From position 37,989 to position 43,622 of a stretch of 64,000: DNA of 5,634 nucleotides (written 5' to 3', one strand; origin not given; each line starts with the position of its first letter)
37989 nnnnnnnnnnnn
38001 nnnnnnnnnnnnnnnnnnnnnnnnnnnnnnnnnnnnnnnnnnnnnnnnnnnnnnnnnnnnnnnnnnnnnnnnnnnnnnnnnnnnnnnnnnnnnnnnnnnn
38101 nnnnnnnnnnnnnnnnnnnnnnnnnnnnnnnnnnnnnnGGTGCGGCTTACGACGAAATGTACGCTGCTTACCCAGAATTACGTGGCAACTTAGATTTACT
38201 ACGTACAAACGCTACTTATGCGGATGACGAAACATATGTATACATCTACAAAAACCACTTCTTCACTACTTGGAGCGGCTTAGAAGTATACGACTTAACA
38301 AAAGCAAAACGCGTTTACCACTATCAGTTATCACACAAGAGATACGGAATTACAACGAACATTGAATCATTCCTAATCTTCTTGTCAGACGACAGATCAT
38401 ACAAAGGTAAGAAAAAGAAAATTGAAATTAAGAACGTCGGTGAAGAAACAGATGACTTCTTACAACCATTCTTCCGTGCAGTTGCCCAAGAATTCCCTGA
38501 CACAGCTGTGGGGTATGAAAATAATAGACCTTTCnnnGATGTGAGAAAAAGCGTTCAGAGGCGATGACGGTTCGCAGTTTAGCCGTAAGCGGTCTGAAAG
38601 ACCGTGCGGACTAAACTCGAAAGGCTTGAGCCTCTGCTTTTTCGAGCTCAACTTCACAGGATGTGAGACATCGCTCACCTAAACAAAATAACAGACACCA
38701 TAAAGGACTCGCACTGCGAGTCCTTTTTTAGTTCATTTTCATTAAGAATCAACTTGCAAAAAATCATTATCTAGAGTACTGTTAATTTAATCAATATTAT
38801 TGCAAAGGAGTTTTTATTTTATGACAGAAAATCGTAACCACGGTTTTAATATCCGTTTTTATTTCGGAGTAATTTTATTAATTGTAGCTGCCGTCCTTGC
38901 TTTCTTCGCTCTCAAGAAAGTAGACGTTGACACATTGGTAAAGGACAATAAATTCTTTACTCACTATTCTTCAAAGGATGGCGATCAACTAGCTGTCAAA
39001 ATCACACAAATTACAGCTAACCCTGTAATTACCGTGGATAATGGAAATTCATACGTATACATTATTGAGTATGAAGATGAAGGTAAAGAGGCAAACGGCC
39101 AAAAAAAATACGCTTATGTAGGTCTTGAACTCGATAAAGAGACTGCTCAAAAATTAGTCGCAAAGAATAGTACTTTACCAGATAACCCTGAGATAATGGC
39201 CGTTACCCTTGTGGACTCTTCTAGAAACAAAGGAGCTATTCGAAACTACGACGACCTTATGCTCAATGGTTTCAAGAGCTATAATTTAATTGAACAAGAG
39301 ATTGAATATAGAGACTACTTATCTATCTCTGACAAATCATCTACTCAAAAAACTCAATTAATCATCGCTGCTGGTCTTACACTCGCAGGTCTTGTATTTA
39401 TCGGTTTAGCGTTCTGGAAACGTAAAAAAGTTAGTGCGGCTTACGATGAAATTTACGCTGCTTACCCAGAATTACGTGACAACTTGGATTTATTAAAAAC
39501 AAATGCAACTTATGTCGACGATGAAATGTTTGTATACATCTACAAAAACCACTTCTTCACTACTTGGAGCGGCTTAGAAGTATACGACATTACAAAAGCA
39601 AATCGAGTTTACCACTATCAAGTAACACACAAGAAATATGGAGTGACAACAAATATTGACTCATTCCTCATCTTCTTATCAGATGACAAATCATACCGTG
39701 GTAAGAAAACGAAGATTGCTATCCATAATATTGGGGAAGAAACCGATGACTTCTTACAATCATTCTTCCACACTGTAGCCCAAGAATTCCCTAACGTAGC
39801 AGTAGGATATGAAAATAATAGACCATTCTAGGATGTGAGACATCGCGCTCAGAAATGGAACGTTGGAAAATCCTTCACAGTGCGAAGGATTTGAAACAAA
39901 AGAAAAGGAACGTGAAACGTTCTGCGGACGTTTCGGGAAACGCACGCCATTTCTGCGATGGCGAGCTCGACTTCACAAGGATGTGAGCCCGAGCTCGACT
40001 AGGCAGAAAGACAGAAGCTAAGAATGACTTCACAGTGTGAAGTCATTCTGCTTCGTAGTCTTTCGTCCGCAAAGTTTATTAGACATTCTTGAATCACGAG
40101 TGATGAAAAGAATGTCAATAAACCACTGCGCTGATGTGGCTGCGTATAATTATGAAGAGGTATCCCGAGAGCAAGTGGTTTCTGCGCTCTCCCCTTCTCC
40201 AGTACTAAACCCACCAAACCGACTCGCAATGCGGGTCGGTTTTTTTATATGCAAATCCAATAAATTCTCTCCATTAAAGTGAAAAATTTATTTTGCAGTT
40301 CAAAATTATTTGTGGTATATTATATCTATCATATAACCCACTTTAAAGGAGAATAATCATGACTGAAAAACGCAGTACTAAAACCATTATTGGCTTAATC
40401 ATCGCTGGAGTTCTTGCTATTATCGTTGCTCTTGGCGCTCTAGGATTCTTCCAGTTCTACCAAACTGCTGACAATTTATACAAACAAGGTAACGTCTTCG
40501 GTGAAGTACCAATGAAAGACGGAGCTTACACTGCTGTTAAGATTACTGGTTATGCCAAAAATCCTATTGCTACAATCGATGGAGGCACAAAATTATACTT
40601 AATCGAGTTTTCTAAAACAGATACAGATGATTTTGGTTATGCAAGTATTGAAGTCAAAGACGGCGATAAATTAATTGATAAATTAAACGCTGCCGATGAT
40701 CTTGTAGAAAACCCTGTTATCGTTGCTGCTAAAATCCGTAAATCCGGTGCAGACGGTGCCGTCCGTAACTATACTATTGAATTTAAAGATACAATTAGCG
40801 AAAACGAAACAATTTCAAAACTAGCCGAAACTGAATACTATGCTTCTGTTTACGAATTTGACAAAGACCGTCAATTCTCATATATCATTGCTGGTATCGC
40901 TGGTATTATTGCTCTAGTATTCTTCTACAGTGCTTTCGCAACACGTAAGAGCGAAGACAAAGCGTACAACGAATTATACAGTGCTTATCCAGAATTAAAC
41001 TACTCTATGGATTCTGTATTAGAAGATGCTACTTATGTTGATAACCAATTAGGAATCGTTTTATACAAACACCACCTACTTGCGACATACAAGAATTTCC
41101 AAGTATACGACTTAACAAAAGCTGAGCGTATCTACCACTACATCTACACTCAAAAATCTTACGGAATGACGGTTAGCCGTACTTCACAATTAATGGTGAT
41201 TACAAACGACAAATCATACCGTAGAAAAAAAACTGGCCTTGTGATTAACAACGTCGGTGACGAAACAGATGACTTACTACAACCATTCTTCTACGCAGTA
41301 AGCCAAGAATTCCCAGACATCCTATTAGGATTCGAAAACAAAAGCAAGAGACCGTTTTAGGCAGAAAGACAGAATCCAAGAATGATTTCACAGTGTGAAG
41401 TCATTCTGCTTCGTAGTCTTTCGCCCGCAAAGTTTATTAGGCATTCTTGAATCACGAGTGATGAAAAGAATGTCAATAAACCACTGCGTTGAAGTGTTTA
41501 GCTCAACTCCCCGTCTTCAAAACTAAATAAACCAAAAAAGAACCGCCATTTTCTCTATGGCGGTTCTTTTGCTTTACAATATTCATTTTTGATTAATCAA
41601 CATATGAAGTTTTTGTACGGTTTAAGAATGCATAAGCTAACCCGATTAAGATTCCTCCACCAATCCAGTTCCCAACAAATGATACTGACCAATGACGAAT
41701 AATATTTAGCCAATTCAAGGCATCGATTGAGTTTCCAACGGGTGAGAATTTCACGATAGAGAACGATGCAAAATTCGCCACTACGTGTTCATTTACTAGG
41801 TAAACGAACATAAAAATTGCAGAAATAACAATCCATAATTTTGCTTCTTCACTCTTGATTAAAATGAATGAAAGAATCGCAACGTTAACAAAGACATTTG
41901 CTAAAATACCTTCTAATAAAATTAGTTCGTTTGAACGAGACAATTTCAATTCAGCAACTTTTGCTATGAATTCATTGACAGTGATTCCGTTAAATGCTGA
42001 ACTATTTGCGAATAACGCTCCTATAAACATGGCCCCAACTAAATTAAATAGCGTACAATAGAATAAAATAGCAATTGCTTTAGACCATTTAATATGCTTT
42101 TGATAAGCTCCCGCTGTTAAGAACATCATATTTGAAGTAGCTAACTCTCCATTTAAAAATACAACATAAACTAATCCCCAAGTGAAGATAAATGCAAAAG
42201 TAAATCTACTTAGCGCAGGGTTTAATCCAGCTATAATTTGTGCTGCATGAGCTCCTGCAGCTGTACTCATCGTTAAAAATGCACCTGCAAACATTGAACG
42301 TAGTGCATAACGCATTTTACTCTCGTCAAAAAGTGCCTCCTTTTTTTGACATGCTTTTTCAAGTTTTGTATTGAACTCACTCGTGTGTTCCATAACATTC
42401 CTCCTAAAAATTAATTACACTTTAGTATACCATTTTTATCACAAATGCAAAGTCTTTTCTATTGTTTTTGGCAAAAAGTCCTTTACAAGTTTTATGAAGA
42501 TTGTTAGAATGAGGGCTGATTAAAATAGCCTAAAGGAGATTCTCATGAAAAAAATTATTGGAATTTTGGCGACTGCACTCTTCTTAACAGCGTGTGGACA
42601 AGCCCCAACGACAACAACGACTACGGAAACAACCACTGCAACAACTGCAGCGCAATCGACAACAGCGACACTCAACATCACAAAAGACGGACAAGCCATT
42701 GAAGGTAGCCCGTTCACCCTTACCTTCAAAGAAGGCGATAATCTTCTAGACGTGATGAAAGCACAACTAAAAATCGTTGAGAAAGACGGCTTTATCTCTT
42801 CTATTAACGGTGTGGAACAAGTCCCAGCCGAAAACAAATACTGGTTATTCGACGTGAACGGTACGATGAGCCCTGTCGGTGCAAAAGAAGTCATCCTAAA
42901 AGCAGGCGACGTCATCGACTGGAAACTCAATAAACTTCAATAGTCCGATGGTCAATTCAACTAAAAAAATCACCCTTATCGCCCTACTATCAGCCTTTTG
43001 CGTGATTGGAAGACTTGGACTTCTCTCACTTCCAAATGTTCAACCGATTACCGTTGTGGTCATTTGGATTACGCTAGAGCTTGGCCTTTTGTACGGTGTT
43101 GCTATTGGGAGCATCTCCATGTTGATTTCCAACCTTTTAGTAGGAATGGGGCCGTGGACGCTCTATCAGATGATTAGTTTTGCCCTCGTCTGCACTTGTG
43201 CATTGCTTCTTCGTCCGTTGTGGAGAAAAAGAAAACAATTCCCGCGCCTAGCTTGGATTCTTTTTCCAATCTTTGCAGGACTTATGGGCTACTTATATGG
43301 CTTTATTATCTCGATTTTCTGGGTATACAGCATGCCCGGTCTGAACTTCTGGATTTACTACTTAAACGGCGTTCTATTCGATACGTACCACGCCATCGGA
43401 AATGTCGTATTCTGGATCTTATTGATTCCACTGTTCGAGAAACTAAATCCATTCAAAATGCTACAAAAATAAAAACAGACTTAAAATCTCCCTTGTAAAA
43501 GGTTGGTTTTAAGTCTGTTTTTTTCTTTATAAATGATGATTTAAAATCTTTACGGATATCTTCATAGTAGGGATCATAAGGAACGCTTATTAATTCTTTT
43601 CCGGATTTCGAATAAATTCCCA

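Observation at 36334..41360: Tandem array of four paralogous two-TM proteins: diverged ectodomain, conserved cytoplasmic module, one promoter per gene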

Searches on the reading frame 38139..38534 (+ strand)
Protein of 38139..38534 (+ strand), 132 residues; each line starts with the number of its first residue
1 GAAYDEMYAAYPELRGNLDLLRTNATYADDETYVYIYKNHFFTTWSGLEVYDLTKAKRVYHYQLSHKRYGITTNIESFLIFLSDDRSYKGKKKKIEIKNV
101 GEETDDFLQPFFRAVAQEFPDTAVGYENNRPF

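Call 58: predict_structure(alignment_id=A5)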
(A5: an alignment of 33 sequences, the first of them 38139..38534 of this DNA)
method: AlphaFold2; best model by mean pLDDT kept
length: 132 residues; sequences in the alignment: 33
mean_pLDDT: 88.9   pTM: 0.81
mean pLDDT of the five models: 88.9, 88.8, 88.5, 84.7, 82.1
residues with pLDDT >= 90: 94; 70-90: 31; 50-70: 2; < 50: 5
segments of 3 or more residues with pLDDT < 50: 128-132
pLDDT, mean of each block of 10 residues (from residue 1): 85 88 92 94 93 94 91 93 88 93 92 94 69 40
secondary structure, 60 per line:
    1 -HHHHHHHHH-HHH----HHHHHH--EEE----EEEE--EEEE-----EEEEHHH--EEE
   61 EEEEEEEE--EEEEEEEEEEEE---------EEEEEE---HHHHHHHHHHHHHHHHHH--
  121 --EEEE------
elements in order: H2-10 H19-24 E27-29 E34-37 E40-43 E49-52 E58-68 E71-82 E92-97 H101-118 E123-126
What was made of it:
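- On Membrane-anchored bacterial PH domain proteins (bPH_2; YdbS/YdbT, DdE/DdF): The model has strands 27-97 followed by helix 101-118 (call 58).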

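Call 60: fold_search(model_id=the predicted structure, library=pdb)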
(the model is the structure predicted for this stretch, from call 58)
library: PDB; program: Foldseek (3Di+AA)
matches with E <= 10: 628; with E <= 0.001: 0
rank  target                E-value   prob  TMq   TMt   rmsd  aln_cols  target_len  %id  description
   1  7nky_O                1.5e-02  0.95  0.39  0.14   7.1       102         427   18  RNA Polymerase II-Spt4/5-nucleosome-FACT structure (released 2021-07-07)
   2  2gcj_B                1.1e-01  0.91  0.40  0.25   3.9        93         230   14  Crystal Structure of the Pob3 middle domain (released 2006-05-23)
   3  2gcl_A                1.8e-01  0.69  0.38  0.24   6.7       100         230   14  Structure of the Pob3 Middle domain (released 2006-05-23)
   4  9s3g_k                1.9e-01  0.60  0.37  0.14   7.5       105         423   10  State 1 MAP3 RNA Pol II activated elongation complex with SETD2 and upstream hexasome (released 2025-11-12)
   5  7xti_k                2.3e-01  0.84  0.41  0.15   4.7        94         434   11  RNA polymerase II elongation complex transcribing a nucleosome (EC58hex) (released 2022-10-12)
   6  7xsx_k                2.4e-01  0.82  0.40  0.14   4.3        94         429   10  RNA polymerase II elongation complex transcribing a nucleosome (EC49) (released 2022-09-07)
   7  6ozk_B                2.9e-01  0.15  0.28  0.17  13.5       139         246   12  Crystal structure of Mus musculus (Mm) Endonuclease V in complex with a 23mer RNA oligo containing an inosine after 68 (released 2019-09-04)
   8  2gcj_C                3.5e-01  0.23  0.34  0.21  12.4       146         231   12  Crystal Structure of the Pob3 middle domain (released 2006-05-23)
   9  4pq0                  3.7e-01  0.20  0.32  0.20  12.5       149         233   13  Crystal structure of POB3 middle domain at 1.65A (released 2014-03-26)
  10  6ozr_A                3.7e-01  0.13  0.27  0.17  13.6       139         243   11  Crystal structure of Mus musculus (Mm) Endonuclease V in complex with a 23mer RNA oligo containing an inosine after a  (released 2019-09-04)
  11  2lsn_MODEL_1_A        3.9e-01  0.15  0.27  0.23   6.5       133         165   10  Solution structure of PFV RNase H domain (released 2012-10-17)
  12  6ozo_A                3.9e-01  0.13  0.27  0.17  13.6       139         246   11  Crystal structure of Mus musculus (Mm) Endonuclease V in complex with a 23mer RNA oligo containing an inosine after a  (released 2019-09-04)
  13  5aoy                  3.9e-01  0.11  0.26  0.17  13.5       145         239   11  Structure of mouse Endonuclease V (released 2016-05-04)
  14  6ozr_B                4.2e-01  0.12  0.27  0.17  13.5       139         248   11  Crystal structure of Mus musculus (Mm) Endonuclease V in complex with a 23mer RNA oligo containing an inosine after a  (released 2019-09-04)
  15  6ozj_B                4.7e-01  0.13  0.28  0.17  13.4       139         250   12  Crystal structure of Mus musculus (Mm) Endonuclease V in complex with a 23mer RNA oligo containing an inosine in the a (released 2019-09-04)
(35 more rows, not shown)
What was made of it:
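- Closest known: Eukaryotic PH-superfold domains. Same: These are the best structural matches of the C-terminal domain: prob 0.91-0.95, about 93-102 aligned columns and RMSD 3.9-4.7 A for the best hits (call 60).
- The C-terminal top Foldseek hits are all PH-superfold domains: Pob3/SSRP1 with prob 0.91-0.95, and SNX17 FERM-F3 (call 60).
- Tried and rejected: The C-terminal domain was re-predicted alone to obtain cleaner hits (calls 58, 60).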

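Call 82: search_protein_families(library=pfam, alignment_id=A5, max_evalue=1)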
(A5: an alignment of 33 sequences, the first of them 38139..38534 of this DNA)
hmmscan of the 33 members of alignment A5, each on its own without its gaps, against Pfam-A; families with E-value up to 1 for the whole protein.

A. member 1, window:38139-38534:+ (132 aa): 2 families
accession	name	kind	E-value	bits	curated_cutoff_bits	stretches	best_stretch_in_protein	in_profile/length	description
PF20226.3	DUF6585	-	0.024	14.5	27.7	1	31-105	79-153/249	Family of unknown function (DUF6585)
PF23934.1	DUF7270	-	0.034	14.2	27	1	8-65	59-118/212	Domain of unknown function (DUF7270)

B. families by the number of members that match (of 33 scanned): 14 families
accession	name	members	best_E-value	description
PF20456.3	DUF6709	11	1.5e-07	Family of unknown function (DUF6709)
PF23934.1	DUF7270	4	0.011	Domain of unknown function (DUF7270)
PF20226.3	DUF6585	3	0.00059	Family of unknown function (DUF6585)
PF13229.12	Beta_helix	1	0.01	Right handed beta helix region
PF04768.19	NAT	1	0.011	NAT, N-acetyltransferase, of N-acetylglutamate synthase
PF23013.2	IML1_N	1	0.012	IML1 N-terminal double psi beta barrel domain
PF10387.14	DUF2442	1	0.029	Protein of unknown function (DUF2442)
PF07464.16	ApoLp-III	1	0.064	Apolipophorin-III precursor (apoLp-III)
PF21317.3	BetaGal_ABD_1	1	0.15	Beta-galactosidase, first all-beta domain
PF01336.31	tRNA_anti-codon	1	0.15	OB-fold nucleic acid binding domain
PF08657.15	DASH_Spc34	1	0.18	DASH complex subunit Spc34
PF18713.7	DUF5645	1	0.18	Domain of unknown function (DUF5645)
PF24934.1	DUF7752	1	0.21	Domain of unknown function (DUF7752)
PF12583.14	TPPII_C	1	0.36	Tripeptidyl peptidase II, C-terminal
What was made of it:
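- On Pfam DUF6709 (PF20456): The par2 C-terminal crop also misses it (call 82).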

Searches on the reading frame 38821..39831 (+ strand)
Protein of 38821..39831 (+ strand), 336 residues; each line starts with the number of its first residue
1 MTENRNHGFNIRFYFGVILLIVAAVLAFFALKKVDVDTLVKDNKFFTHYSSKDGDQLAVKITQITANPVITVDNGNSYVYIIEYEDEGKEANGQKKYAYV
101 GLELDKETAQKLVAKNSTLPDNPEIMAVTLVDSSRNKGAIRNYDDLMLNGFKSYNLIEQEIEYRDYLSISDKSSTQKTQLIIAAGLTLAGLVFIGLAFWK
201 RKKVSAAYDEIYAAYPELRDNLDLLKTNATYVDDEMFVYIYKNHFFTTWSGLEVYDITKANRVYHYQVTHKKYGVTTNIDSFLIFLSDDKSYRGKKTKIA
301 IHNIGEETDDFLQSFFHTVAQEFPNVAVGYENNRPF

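Call 3: search_protein_families(library=pfam, proteins=[window:38821-39831:+], max_evalue=1)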
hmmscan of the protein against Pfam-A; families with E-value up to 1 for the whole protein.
window:38821-39831:+ (336 aa): 4 families
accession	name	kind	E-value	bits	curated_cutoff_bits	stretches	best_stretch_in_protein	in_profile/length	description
PF23934.1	DUF7270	-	0.0052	16.9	27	1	201-271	48-120/212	Domain of unknown function (DUF7270)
PF05767.17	Pox_A14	-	0.0065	17.1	27.7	1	8-36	10-38/93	Poxvirus virion envelope protein A14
PF05251.17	Ost5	-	0.38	11.5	27.4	0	177-202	10-35/73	Oligosaccharyltransferase subunit 5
PF07332.16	Phage_holin_3_6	-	0.84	10.1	28.4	0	16-34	76-94/116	Putative Actinobacterial Holin-X, holin superfamily III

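Call 4: search_protein_families(library=ncbifam, proteins=[window:38821-39831:+], max_evalue=1)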
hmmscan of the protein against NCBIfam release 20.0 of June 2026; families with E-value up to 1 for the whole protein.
window:38821-39831:+ (336 aa): 2 families
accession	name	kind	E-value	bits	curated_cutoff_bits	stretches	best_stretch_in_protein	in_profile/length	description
NF052683.1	UBP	equivalog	0.071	13.5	90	1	68-133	35-91/102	UBP family nucleoid-associated protein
TIGR01167.1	LPXTG_anchor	domain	0.45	11.3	15.9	1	176-203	8-33/34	LPXTG cell wall anchor domain-containing protein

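Call 7: search_protein_families(library=padloc, proteins=[window:38821-39831:+], max_evalue=1)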
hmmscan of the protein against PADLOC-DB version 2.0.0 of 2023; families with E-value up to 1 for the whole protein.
window:38821-39831:+ (336 aa): 0 families

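Call 8: search_protein_families(library=phrogs, proteins=[window:38821-39831:+], max_evalue=1)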
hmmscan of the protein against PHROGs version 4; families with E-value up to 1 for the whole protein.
window:38821-39831:+ (336 aa): 1 family
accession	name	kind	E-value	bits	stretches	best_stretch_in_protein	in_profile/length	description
phrog_27536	-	unknown function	0.12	13.3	1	15-73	4-64/142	-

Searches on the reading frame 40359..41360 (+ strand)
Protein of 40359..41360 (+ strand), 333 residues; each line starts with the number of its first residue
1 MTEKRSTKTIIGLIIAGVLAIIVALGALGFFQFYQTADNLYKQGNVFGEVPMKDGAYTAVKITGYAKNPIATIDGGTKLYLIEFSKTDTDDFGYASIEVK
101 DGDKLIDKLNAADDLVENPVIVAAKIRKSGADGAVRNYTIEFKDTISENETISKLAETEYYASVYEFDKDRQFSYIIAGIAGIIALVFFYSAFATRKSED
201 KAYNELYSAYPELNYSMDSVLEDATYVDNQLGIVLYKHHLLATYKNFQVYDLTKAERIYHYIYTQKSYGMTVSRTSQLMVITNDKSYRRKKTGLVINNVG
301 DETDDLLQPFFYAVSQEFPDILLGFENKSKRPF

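Call 3: search_protein_families(library=pfam, proteins=[window:40359-41360:+], max_evalue=1)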
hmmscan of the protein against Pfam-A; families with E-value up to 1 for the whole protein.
window:40359-41360:+ (333 aa): 5 families
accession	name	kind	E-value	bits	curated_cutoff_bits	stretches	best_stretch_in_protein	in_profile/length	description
PF13273.12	DUF4064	-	0.0021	18.7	32.1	1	5-40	2-36/102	Protein of unknown function (DUF4064)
PF00003.28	7tm_3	-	0.048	13.8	33.5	1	171-205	163-196/251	7 transmembrane sweet-taste receptor of 3 GCPR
PF13572.11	DUF4134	-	0.12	13.1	26.5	0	166-196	34-64/93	Domain of unknown function (DUF4134)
PF12555.13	SteA-like_C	-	0.14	12.7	26.4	1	5-45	11-49/52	SteA-like C-terminal domain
PF22827.1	GldL_N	-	0.29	11.8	24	0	185-213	35-59/62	GldL N-terminal domain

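Call 4: search_protein_families(library=ncbifam, proteins=[window:40359-41360:+], max_evalue=1)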
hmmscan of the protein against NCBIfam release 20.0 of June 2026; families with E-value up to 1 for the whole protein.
window:40359-41360:+ (333 aa): 4 families
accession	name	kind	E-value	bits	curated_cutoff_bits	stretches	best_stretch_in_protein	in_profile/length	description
NF033218.1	anchor_AmaP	equivalog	0.049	13.4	55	0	165-198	41-75/166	alkaline shock response membrane anchor protein AmaP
NF045849.1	ICE_MMCAP2_0565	equivalog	0.049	13.3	40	0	176-200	19-45/80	Mbov_0395 family pilin-like conjugal transfer protein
NF010723.1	PRK14125.1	equivalog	0.61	10.1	60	0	84-106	22-44/87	cell division suppressor protein YneA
TIGR03927.1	T7SS_EssA_Firm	equivalog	0.82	9.5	32.45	0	2-26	119-143/151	type VII secretion protein EssA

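Call 7: search_protein_families(library=padloc, proteins=[window:40359-41360:+], max_evalue=1)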
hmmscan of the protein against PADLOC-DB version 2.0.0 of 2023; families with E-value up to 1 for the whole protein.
window:40359-41360:+ (333 aa): 0 families

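Call 8: search_protein_families(library=phrogs, proteins=[window:40359-41360:+], max_evalue=1)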
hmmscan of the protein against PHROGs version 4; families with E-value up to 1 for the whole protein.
window:40359-41360:+ (333 aa): 3 families
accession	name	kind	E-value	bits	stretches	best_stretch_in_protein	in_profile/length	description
phrog_21978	-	unknown function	0.042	14.7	1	26-105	6-85/220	-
phrog_29821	-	unknown function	0.28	12.4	0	64-156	10-102/111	-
phrog_685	-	unknown function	0.29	12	1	39-77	6-43/47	-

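Call 56: search_dna_similar(query=window:40359-41357:+, collection=phages, mode=protein, max_evalue=0.01)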
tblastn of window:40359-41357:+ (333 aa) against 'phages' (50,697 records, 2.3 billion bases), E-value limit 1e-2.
No match.

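Call 57: search_dna_similar(query=window:40359-41357:+, collection=plasmids, mode=protein, max_evalue=0.01)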
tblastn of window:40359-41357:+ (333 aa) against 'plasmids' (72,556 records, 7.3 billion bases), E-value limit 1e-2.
No match.
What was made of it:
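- There are no PADLOC hits (call 7) and no meaningful PHROG hits (call 8). tblastn finds no match in 50,697 phage records or 72,556 plasmids (calls 56, 57).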

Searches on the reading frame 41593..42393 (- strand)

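Call 23: search_protein_families(library=pfam, proteins=[window:41593-42393:-], max_evalue=0.001)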
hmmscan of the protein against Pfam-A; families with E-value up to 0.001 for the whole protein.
window:41593-42393:- (266 aa): 1 family
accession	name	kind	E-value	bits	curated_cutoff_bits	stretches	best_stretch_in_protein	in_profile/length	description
PF01226.23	Form_Nir_trans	-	1.3e-47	162.7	34.6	1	11-255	6-239/240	Formate/nitrite transporter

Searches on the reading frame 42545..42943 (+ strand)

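Call 23: search_protein_families(library=pfam, proteins=[window:42545-42943:+], max_evalue=0.001)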
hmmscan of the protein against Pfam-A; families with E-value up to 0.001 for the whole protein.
window:42545-42943:+ (132 aa): 1 family
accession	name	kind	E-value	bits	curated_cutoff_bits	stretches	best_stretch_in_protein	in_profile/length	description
PF14478.12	DUF4430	-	3.4e-20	72.7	23.8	1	64-129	1-71/72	Domain of unknown function (DUF4430)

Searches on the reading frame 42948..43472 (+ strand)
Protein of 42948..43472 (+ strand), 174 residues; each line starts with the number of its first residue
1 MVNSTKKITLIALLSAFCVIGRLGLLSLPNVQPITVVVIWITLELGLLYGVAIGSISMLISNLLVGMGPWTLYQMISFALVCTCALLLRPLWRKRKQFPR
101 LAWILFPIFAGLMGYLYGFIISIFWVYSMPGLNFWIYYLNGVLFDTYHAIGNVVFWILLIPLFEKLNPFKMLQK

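Call 23: search_protein_families(library=pfam, proteins=[window:42948-43472:+], max_evalue=0.001)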
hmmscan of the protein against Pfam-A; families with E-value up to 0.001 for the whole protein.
window:42948-43472:+ (174 aa): 2 families
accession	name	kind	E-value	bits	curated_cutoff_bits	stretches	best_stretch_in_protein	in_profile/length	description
PF12822.12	ECF_trnsprt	-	7.9e-10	39.5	30.7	1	6-159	1-168/169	ECF transporter, substrate-specific component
PF07155.17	ECF-ribofla_trS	-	5.6e-08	33.4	26.7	1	3-84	2-90/172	ECF-type riboflavin transporter, S component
